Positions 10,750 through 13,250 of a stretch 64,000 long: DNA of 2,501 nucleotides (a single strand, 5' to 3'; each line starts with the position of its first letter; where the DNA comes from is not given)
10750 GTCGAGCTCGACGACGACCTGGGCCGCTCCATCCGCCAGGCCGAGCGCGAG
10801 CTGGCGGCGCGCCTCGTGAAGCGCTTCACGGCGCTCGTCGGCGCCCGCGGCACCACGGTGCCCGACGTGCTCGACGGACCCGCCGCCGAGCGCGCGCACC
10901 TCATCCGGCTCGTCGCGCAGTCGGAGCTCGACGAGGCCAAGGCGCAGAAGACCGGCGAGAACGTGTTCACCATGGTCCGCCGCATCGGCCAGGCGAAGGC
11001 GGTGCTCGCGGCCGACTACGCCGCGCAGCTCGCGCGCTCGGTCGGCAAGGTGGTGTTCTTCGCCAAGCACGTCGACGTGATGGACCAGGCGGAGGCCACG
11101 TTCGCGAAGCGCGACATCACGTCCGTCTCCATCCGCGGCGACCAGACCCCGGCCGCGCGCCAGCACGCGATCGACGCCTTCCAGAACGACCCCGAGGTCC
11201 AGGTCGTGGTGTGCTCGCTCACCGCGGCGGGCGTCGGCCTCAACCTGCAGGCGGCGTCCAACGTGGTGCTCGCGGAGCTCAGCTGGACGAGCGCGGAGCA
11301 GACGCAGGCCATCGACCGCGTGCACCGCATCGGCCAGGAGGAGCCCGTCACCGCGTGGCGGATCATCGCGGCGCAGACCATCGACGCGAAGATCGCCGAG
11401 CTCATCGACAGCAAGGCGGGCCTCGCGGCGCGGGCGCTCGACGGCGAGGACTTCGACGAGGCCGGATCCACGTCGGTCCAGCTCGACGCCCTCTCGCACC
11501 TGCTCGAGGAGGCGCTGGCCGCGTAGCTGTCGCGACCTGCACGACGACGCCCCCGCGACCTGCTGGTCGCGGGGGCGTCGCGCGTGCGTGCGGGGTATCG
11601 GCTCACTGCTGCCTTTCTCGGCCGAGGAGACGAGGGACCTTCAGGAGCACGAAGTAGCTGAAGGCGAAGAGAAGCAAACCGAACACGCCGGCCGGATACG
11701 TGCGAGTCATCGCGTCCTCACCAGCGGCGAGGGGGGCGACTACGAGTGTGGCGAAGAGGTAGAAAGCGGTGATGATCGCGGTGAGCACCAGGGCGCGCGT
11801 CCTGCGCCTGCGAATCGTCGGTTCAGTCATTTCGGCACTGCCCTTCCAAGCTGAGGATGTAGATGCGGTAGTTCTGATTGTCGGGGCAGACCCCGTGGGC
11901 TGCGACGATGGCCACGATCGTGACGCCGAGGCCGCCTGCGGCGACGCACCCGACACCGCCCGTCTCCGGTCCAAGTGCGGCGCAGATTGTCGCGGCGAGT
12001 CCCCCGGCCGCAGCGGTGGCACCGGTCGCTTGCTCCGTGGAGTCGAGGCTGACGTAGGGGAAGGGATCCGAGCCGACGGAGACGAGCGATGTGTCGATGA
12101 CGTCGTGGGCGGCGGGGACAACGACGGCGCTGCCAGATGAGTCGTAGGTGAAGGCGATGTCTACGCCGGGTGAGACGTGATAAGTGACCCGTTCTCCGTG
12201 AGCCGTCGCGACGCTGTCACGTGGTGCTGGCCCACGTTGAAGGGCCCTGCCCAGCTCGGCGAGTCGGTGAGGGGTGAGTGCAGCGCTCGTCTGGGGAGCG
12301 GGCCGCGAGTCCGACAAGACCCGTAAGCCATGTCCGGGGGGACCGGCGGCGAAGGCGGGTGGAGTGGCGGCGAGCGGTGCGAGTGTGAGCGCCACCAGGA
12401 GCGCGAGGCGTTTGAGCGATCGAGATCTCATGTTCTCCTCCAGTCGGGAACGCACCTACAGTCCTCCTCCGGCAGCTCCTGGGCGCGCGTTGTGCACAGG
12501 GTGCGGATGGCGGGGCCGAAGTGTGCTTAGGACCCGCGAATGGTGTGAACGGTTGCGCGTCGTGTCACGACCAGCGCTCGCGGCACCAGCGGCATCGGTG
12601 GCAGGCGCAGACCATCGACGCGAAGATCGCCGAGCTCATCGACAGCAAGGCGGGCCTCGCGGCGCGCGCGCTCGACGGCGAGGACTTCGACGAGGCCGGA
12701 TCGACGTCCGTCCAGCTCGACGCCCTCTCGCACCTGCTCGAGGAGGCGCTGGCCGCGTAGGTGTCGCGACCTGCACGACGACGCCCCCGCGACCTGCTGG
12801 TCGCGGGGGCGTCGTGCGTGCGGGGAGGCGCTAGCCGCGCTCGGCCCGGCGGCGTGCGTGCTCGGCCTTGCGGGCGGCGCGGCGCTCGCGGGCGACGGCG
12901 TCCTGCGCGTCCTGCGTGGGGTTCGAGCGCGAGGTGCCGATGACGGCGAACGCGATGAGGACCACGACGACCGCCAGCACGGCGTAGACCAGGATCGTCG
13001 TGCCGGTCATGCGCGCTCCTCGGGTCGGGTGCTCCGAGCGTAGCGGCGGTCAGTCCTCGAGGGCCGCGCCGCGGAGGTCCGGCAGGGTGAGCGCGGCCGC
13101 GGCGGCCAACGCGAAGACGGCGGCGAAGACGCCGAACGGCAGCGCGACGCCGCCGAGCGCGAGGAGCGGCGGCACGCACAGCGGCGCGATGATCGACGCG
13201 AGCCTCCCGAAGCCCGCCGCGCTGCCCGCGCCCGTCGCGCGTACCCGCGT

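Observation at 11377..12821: Low-GC ~1 kb cassette (secreted Gly/Cys-rich protein + coupled 2-TM protein) inserted at the helicase terminator and bracketed by ~220-bp direct repeats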

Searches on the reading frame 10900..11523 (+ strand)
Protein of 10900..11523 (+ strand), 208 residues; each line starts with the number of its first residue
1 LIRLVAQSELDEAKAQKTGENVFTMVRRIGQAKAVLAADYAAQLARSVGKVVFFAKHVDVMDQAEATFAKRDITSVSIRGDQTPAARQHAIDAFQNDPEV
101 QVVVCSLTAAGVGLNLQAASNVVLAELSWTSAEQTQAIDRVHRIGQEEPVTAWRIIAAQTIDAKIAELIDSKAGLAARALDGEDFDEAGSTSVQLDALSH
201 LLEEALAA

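Call 15: find_related_loci(query=window:10900-11523:+, collection=genome_contigs, flank=8000)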
Query window:10900-11523:+ (208 aa) in genome_contigs; peptide patterns used: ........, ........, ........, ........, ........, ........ (x = any residue, [..] = any of these).
600 stretches matched a pattern (row limit reached: there are more); 529 encode a relative of the query (tblastn E <= 1e-3); the best 80 are kept; 80 distinct loci.
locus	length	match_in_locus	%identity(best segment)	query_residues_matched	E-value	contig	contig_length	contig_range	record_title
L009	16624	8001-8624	97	1-208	7e-131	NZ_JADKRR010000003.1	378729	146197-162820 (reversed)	Clavibacter sp. VKM Ac-2872 n3, whole genome shotgun sequence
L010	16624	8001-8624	97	1-208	8e-131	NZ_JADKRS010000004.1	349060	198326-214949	Clavibacter sp. VKM Ac-2873 n4, whole genome shotgun sequence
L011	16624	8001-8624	98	1-208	9e-131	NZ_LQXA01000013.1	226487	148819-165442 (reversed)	Clavibacter tessellarius strain DOAB 609 scaffold141, whole genome shotgun sequence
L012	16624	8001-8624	96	1-208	5e-129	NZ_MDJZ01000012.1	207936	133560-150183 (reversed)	Clavibacter michiganensis strain CFBP8019 CFBP8019_contig000012, whole genome shotgun sequence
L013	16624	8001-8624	83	1-208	2e-109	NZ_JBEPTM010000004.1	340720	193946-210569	Frigoribacterium sp. UYMn621 Ga0529792_04, whole genome shotgun sequence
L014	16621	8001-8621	82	1-207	8e-108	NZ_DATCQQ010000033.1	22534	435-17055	MAG: Lacisediminihabitans sp. isolate SMAG_U7257 k141_174641, whole genome shotgun sequence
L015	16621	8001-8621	81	1-207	6e-107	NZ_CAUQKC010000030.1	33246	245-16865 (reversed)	MAG: uncultured Leifsonia sp. isolate ERR9968896_bin.11_MetaWRAP_v1.3_MAG ERZ21615872.275, whole genome shotgun sequence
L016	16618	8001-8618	83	1-206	5e-107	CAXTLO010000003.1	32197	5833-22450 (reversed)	MAG TPA_asm: uncultured Marisediminicola sp. isolate public_SRR12240184_metawrap_bin.5 genome assembly, contig: public_S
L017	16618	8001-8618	80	1-206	1e-105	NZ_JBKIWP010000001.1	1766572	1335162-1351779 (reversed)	Marisediminicola sp. LYQ134 Scaffold1_1, whole genome shotgun sequence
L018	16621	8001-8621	82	1-207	3e-107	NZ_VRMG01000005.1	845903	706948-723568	Lacisediminihabitans profunda strain CHu50b-6-2 contig_5, whole genome shotgun sequence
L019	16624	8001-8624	82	1-208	3e-107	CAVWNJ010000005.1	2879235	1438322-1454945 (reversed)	MAG: uncultured Actinomycetota bacterium isolate MFD01275.bin.1.85 genome assembly, contig: contig_42, whole genome shot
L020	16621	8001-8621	82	1-207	6e-107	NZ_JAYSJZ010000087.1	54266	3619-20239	MAG: Lacisediminihabitans sp. isolate GFS_10025 GFS_10025_86, whole genome shotgun sequence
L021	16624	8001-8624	82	1-208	6e-107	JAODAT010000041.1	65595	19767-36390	MAG: Microbacteriaceae bacterium isolate RYN_67 scaffold_1978095, whole genome shotgun sequence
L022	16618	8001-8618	81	1-206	5e-106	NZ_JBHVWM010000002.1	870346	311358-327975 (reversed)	Leifsonia sp. NPDC058230 NPDC058230_T35_H10.ctg-0002, whole genome shotgun sequence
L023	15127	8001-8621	81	1-207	4e-107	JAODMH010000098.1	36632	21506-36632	MAG: Microbacteriaceae bacterium isolate RYN_86 scaffold_141016, whole genome shotgun sequence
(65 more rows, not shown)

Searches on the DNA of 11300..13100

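Call 60: search_rna_families(source=window, start=11300, end=13100, threshold=evalue, max_evalue=1)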
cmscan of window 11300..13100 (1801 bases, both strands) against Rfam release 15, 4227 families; matches with E-value up to 1: 2.
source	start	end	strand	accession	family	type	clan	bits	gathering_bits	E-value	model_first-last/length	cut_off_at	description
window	12769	12824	+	RF03240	MIR5534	Gene; miRNA;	-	25.9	79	0.036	1-102/102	no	MIR5534 microRNA precursor family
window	12769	12827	-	RF03685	MIR9677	Gene; miRNA;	-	22.1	90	0.42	1-87/87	no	MIR9677 microRNA precursor family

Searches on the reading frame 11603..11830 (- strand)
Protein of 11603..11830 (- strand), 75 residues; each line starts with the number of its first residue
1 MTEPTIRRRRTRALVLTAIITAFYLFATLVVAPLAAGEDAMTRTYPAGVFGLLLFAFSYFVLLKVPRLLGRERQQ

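Call 6: search_protein_families(library=pfam, proteins=[window:11603-11830:-], max_evalue=1)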
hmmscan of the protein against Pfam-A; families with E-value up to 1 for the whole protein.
window:11603-11830:- (75 aa): 1 family
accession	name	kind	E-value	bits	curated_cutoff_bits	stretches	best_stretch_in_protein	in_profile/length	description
PF24838.2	8xMP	-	0.033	14.4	30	1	1-64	10-71/136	Octameric membrane protein family (8xMP)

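Call 8: find_homologous_proteins(query=window:11603-11830:-, max_evalue=0.01)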
Query window:11603-11830:- (75 aa): 3 proteins with E <= 0.01 among 11 candidates.
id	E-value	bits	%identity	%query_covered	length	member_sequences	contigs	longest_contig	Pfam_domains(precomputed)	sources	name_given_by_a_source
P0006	9.2e-37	142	96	100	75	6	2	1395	-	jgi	jgi:hypothetical protein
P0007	1.2e-31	125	84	100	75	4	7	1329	-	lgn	-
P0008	5.6e-23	98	85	79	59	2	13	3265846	-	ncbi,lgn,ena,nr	ncbi:hypothetical protein B5P19_00680 [Clavibacter sepedonicus]|nr:hypothetical protein B5P19_00680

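Call 20: find_encoding_contigs(protein=P0008, flank=6000, max_places=4)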
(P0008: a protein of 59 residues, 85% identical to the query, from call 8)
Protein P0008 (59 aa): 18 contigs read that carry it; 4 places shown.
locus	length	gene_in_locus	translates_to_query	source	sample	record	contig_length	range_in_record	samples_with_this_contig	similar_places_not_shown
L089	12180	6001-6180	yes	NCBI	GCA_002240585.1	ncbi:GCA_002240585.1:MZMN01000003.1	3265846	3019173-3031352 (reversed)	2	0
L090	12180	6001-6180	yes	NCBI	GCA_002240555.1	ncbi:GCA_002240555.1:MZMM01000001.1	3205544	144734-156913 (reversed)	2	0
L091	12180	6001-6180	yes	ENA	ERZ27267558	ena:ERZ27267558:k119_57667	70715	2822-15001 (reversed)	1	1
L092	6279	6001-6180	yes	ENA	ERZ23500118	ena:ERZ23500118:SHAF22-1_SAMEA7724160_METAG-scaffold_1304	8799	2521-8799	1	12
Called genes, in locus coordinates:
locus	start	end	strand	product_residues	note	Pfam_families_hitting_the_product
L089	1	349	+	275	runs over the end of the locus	PF02110:HK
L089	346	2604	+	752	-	PF02581:TMP-TENI, PF08543:Phos_pyr_kin, PF03070:TENA_THI-4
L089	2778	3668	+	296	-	PF07883:Cupin_2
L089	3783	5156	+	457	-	PF00083:Sugar_tr, PF07690:MFS_1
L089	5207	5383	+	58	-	-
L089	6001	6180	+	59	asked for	-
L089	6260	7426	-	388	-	PF13936:HTH_38, PF00665:rve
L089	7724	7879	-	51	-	-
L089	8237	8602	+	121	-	-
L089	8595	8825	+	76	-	-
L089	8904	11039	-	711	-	PF00176:SNF2-rel_dom, PF04851:ResIII (faint), PF00270:DEAD (faint), PF00271:Helicase_C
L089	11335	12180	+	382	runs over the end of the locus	PF13409:GST_N_2 (weak), PF13410:GST_C_2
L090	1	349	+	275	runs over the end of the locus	PF02110:HK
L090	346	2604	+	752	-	PF02581:TMP-TENI, PF08543:Phos_pyr_kin, PF03070:TENA_THI-4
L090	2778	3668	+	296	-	PF07883:Cupin_2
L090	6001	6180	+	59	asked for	-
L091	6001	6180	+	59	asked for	-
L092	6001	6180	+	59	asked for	-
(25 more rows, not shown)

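Call 42: search_protein_families(library=ncbifam, proteins=[window:11606-11830:-], max_evalue=1)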
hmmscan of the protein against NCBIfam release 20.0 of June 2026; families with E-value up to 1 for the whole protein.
window:11606-11830:- (75 aa): 4 families
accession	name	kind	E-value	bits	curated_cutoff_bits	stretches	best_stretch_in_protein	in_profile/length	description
NF005765.0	PRK07594.1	equivalog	0.09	11.5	715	1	8-53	242-285/433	EscN/YscN/HrcN family type III secretion system ATPase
NF041635.1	STM3941_fam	subfamily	0.18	11.7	40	1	15-64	7-54/157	STM3941 family protein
NF006573.0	PRK09094.1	equivalog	0.82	9.7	105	1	12-38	74-100/114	Na+/H+ antiporter subunit C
NF009301.0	PRK12658.1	equivalog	0.99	9.2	156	1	12-41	74-103/125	Na+/H+ antiporter subunit C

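Call 65: search_protein_families(library=pfam, proteins=[P0007], max_evalue=1)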
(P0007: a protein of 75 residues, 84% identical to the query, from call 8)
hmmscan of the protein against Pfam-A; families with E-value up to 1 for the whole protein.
P0007 (75 aa): 0 families

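Call 66: search_protein_families(library=padloc, proteins=[window:11606-11830:-], max_evalue=1)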
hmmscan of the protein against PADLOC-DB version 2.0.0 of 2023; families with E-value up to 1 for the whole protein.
window:11606-11830:- (75 aa): 0 families

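Call 67: search_protein_families(library=phrogs, proteins=[window:11606-11830:-], max_evalue=1)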
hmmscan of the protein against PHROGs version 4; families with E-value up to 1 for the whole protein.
window:11606-11830:- (75 aa): 2 families
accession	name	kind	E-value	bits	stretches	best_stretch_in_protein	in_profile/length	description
phrog_27044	-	unknown function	0.036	15.2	1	8-37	3-32/165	-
phrog_31067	-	unknown function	0.49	11.6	0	49-65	9-25/68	-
